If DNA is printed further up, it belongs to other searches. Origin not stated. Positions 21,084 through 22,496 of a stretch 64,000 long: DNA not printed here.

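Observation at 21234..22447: AT-rich foreign gene for a ClpX zinc-binding-domain protein inserted between DUF983 and surf1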

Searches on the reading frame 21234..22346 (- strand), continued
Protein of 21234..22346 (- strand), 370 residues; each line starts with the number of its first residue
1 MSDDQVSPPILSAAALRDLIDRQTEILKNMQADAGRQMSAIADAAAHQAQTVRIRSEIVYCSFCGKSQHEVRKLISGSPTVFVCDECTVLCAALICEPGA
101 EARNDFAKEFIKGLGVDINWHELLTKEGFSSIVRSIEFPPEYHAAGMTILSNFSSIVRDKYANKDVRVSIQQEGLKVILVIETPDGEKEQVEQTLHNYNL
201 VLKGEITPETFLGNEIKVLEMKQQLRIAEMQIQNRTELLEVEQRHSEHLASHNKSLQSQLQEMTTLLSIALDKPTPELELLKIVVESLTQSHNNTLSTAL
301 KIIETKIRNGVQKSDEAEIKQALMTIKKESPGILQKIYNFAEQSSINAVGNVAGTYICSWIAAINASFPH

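Call 11: find_encoding_contigs(protein=P0001, flank=8000, max_places=3)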
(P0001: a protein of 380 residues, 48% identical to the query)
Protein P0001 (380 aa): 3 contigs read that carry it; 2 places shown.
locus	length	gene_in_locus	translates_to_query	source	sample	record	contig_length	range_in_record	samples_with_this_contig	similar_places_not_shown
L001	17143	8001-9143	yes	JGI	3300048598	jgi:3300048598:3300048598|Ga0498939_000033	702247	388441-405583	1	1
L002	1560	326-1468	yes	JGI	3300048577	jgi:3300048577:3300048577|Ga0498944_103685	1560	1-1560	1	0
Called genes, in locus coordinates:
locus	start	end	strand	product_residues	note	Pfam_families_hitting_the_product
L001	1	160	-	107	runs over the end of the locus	PF01022:HTH_5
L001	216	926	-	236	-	PF02146:SIR2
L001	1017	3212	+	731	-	PF01553:Acyltransferase, PF00501:AMP-binding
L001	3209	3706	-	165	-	PF13302:Acetyltransf_3 (weak), PF00583:Acetyltransf_1, PF13673:Acetyltransf_10, PF13508:Acetyltransf_7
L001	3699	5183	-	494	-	PF00309:Sigma54_AID, PF04963:Sigma54_CBD, PF04552:Sigma54_DBD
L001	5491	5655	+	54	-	-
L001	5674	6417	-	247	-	-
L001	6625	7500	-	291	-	PF01755:Glyco_transf_25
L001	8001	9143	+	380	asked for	PF06689:zf-C4_ClpX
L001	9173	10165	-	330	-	PF00589:Phage_integrase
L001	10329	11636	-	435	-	-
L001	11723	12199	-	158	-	-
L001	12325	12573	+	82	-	PF05016:ParE_toxin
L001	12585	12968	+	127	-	PF01381:HTH_3, PF12844:HTH_19, PF13443:HTH_26 (weak), PF13560:HTH_31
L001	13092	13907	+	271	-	-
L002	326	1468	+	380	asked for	PF06689:zf-C4_ClpX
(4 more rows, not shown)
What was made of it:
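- Integrase, ParE/HTH and SLFN_AlbA_2 (call 11).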

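Call 12: find_encoding_contigs(protein=P0005, flank=8000, max_places=3)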
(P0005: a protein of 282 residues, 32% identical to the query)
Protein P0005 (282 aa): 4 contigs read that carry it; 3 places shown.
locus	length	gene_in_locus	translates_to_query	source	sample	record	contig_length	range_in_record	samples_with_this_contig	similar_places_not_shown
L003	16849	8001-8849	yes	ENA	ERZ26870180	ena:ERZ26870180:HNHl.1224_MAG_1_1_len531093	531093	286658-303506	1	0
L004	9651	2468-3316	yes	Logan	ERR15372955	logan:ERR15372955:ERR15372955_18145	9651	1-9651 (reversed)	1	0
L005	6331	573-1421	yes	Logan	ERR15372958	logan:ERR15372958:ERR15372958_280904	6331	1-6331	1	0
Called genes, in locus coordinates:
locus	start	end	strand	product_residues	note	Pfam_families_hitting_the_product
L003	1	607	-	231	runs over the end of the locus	PF00072:Response_reg, PF00486:Trans_reg_C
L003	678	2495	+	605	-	PF13231:PMT_2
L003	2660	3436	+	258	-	PF01569:PAP2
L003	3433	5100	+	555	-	PF08019:EptA_B_N, PF00884:Sulfatase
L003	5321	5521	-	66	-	-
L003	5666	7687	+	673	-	PF01401:Peptidase_M2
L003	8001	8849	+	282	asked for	PF06689:zf-C4_ClpX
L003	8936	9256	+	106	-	-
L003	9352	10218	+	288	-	PF00089:Trypsin, PF13365:Trypsin_2 (weak)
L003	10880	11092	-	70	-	-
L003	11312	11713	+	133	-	-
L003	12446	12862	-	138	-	-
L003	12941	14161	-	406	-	PF06609:TRI12 (weak), PF00083:Sugar_tr, PF07690:MFS_1, PF13347:MFS_2 (faint)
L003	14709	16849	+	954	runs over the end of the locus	PF02347:GDC-P, PF21478:GcvP2_C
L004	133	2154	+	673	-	PF01401:Peptidase_M2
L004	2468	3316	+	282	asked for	PF06689:zf-C4_ClpX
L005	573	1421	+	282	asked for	PF06689:zf-C4_ClpX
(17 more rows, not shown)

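Call 13: find_encoding_contigs(protein=P0002, flank=8000, max_places=3)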
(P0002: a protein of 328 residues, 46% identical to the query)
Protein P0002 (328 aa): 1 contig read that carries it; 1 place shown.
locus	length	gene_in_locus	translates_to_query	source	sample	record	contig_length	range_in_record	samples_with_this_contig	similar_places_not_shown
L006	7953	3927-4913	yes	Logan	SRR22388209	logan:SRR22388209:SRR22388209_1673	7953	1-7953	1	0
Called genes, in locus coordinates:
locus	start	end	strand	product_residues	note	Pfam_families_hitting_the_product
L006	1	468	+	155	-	?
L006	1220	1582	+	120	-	-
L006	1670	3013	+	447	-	-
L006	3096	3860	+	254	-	PF13643:DUF4145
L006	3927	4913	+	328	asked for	PF06689:zf-C4_ClpX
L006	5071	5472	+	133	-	-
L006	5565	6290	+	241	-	PF10137:CAP12-PCTIR_TIR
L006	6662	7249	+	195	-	PF12917:YfbR-like, PF13023:HD_3, PF01966:HD (weak)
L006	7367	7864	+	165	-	-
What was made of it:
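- DUF4145, CAP12-PCTIR TIR and HD (call 13).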

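Call 14: find_encoding_contigs(protein=P0003, flank=8000, max_places=3)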
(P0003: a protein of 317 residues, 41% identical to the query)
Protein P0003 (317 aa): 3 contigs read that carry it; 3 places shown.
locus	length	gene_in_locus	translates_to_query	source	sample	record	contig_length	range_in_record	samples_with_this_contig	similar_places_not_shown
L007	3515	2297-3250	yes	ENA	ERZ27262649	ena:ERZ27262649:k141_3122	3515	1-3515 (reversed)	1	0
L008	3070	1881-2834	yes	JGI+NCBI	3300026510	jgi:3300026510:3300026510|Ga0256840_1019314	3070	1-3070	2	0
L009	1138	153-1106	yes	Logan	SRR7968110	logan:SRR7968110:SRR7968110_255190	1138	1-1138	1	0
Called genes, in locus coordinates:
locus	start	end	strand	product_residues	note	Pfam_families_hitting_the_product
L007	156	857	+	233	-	PF08713:DNA_alkylation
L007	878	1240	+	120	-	-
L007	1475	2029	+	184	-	-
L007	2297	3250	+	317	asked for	PF06689:zf-C4_ClpX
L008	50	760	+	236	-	PF01965:DJ-1_PfpI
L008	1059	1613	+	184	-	-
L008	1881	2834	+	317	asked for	PF06689:zf-C4_ClpX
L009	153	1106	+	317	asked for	PF06689:zf-C4_ClpX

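Call 15: find_encoding_contigs(protein=P0004, flank=8000, max_places=3)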
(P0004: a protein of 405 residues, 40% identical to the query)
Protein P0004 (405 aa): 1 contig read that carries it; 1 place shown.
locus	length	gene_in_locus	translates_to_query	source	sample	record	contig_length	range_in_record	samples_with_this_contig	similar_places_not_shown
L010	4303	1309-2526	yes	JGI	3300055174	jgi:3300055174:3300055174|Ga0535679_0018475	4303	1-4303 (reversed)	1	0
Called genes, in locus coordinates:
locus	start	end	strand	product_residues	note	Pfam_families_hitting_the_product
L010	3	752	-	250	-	?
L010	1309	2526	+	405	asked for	-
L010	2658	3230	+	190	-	-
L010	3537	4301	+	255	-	?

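Call 30: predict_structure(alignment_id=A3)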
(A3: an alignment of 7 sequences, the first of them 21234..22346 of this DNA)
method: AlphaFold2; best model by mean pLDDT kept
length: 370 residues; sequences in the alignment: 7
mean_pLDDT: 58.8   pTM: 0.26
mean pLDDT of the five models: 58.8, 56.8, 55.4, 54.5, 52.5
residues with pLDDT >= 90: 0; 70-90: 86; 50-70: 167; < 50: 117
segments of 3 or more residues with pLDDT < 50: 1-11, 40-65, 74-83, 85-87, 89-127, 263-274, 347-358
pLDDT, mean of each block of 10 residues (from residue 1): 39 57 69 57 37 35 50 47 46 42 46 44 45 64 63 71 73 66 73 73 60 56 66 68 65 59 42 49 63 78 77 77 83 77 56 43 59
secondary structure, 60 per line:
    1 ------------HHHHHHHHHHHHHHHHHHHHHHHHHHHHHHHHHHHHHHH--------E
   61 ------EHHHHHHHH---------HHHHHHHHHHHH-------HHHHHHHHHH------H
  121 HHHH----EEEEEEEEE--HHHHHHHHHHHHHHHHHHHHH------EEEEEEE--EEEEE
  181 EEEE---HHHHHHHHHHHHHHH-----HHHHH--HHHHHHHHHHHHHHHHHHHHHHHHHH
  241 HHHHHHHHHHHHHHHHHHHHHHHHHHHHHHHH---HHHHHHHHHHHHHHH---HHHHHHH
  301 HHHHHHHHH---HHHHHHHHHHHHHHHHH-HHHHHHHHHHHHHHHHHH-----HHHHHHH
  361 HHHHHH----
elements in order: H13-51 H68-75 H85-96 H104-113 H120-124 E129-137 H140-160 E167-173 E176-184 H188-202 H208-212 H215-272 H276-290 H294-309 H313-329 H331-348 H354-366
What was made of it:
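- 22173..22346 (-): N-terminal extension, aa 1-58: a predicted helix and an Ala-rich linker, not conserved in the family. Confidence in the first model is low here (call 30).
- Tried and rejected: The first structure model, built from 7 sequences, was too poor to use (pLDDT 58.8, call 30).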

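Call 47: list_cluster_members(proteins=[window:21234-22346:-, window:22448-23167:+, window:20890-21237:+, window:19024-19866:+, L015:7351-7752:-])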
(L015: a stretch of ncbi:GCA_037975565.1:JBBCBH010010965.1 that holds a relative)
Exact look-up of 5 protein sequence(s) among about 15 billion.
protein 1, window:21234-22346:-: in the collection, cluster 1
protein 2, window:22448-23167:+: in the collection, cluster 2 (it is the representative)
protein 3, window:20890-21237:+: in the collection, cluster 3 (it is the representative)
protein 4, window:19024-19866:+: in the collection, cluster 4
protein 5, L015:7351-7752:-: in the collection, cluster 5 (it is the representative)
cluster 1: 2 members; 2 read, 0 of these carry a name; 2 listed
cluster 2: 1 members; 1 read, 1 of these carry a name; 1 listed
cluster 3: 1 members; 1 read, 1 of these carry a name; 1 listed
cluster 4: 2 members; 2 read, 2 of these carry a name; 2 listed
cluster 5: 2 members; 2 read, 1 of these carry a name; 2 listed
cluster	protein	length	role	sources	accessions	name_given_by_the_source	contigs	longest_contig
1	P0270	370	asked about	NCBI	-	-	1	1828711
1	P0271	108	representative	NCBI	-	-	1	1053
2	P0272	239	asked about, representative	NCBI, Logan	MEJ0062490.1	MAG: SURF1 family protein [Alphaproteobacteria bacterium]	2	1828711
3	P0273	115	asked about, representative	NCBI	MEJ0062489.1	MAG: DUF983 domain-containing protein [Alphaproteobacteria bacterium]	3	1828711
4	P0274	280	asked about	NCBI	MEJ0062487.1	MAG: cytochrome c oxidase subunit 3 [Alphaproteobacteria bacterium]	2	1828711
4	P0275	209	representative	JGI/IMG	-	cytochrome c oxidase subunit 3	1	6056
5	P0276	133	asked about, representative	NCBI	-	-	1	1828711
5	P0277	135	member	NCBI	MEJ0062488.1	MAG: hypothetical protein WDO70_04635 [Alphaproteobacteria bacterium]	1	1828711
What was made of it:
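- NCBI's annotation appears to give the gene no protein accession: the accessions run directly from DUF983 to SURF1 (call 47). NCBI's protein accessions skip the gene (call 47).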

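Call 76: search_protein_families(library=pfam, alignment_id=A8, max_evalue=0.0001)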
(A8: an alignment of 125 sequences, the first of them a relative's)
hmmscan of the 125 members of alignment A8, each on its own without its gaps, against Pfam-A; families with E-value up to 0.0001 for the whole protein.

A. member 1, L001:1017-3209:+ (731 aa): 2 families
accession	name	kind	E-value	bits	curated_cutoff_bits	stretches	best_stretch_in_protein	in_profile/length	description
PF00501.34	AMP-binding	-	2.5e-54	185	29.9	1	234-586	11-383/384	AMP-binding enzyme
PF01553.26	Acyltransferase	-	2.2e-17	63.6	23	1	27-150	1-131/132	Acyltransferase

B. families by the number of members that match (of 125 scanned): 132 families (the first 25 are shown)
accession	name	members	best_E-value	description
PF00589.27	Phage_integrase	3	1.5e-21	Phage integrase family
PF02384.22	N6_Mtase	2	6.1e-110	N-6 DNA Methylase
PF11112.13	PyocinActivator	2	1.4e-27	Pyocin activator protein PrtN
PF01381.28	HTH_3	2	1.8e-14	Helix-turn-helix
PF13560.12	HTH_31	2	1.3e-11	Helix-turn-helix domain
PF12844.13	HTH_19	2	1.7e-08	Helix-turn-helix domain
PF01401.24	Peptidase_M2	1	7.4e-196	Angiotensin-converting enzyme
PF13424.12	TPR_12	1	1.1e-94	Tetratricopeptide repeat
PF09848.15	SLFN-g3_helicase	1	3.6e-83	Schlafen group 3, DNA/RNA helicase domain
PF00884.28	Sulfatase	1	1.2e-74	Sulfatase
PF05496.18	RuvB_N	1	2.3e-73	Holliday junction DNA helicase RuvB P-loop domain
PF05840.19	Phage_GPA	1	3e-69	Bacteriophage replication gene A protein (GPA)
PF04552.19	Sigma54_DBD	1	3e-65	Sigma-54, DNA binding domain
PF00501.34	AMP-binding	1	2.5e-54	AMP-binding enzyme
PF04963.19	Sigma54_CBD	1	3.6e-52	Sigma-54 factor, core binding domain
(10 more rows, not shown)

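Call 84: search_protein_families(library=padloc, alignment_id=A8, max_evalue=1e-10)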
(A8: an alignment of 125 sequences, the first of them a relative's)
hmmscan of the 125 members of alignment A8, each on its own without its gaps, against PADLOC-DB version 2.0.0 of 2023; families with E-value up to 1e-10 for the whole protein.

A. member 1, L001:1017-3209:+ (731 aa): 0 families

B. families by the number of members that match (of 125 scanned): 114 families (the first 25 are shown)
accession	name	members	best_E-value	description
PDLC03019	MTase_I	3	1.1e-57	Type I methyltransferase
PDLC04786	PDC-S01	2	2e-30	-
PDLC04788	PDC-S01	2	9.1e-23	-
PDLC04792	PDC-S01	2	1.3e-17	-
PDLC05014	PDC-S41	1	1.1e-280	-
PDLC03022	MTase_I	1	6.2e-161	Type I methyltransferase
PDLC04946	PDC-S18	1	1.4e-137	-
PDLC03027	MTase_I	1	4e-118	Type I methyltransferase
PDLC03031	MTase_I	1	7.1e-101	Type I methyltransferase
PDLC03032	MTase_I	1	9e-89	Type I methyltransferase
PDLC03020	MTase_I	1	3.6e-74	Type I methyltransferase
PDLC04945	PDC-S18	1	7.4e-66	-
PDLC03038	MTase_I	1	2.9e-64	Type I methyltransferase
PDLC03039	MTase_I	1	3.3e-59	Type I methyltransferase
PDLC03028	MTase_I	1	1e-56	Type I methyltransferase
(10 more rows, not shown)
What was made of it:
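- Among 125 neighbouring proteins, the commonest Pfam family is Phage_integrase, and PADLOC hits include type I RM, PDC-S01/S18/S41 and mad2 (calls 76, 84).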
